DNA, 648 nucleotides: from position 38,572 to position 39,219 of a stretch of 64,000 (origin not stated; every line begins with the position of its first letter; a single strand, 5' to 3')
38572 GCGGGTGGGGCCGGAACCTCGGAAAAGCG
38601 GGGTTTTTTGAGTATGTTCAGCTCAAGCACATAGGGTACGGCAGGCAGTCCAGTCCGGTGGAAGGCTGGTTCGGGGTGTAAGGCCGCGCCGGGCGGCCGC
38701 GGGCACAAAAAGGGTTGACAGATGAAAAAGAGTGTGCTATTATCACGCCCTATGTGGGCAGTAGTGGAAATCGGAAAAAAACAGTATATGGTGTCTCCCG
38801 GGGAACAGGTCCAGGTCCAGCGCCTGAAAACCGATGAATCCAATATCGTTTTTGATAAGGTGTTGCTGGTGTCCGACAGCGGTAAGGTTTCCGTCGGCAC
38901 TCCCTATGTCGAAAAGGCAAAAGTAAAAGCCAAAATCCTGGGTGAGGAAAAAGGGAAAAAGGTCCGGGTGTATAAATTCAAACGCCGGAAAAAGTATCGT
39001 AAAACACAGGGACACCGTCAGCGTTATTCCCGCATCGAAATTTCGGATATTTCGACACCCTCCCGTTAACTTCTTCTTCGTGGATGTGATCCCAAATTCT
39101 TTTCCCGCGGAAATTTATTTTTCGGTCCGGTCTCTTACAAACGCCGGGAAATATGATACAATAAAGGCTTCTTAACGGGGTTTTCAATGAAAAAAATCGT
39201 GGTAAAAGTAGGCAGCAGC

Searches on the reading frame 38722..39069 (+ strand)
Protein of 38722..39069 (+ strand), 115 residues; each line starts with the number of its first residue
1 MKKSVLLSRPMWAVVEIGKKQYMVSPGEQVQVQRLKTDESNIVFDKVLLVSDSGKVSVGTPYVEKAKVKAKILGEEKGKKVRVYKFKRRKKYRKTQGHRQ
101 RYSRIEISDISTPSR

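Call 61: search_protein_families(library=pfam, proteins=[window:38722-39069:+], max_evalue=0.001)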
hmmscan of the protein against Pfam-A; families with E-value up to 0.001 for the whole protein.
window:38722-39069:+ (115 aa): 1 family
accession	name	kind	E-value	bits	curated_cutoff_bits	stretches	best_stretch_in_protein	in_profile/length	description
PF00829.26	Ribosomal_L21p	-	1.6e-33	115.3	27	1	11-110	1-99/99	Ribosomal prokaryotic L21 protein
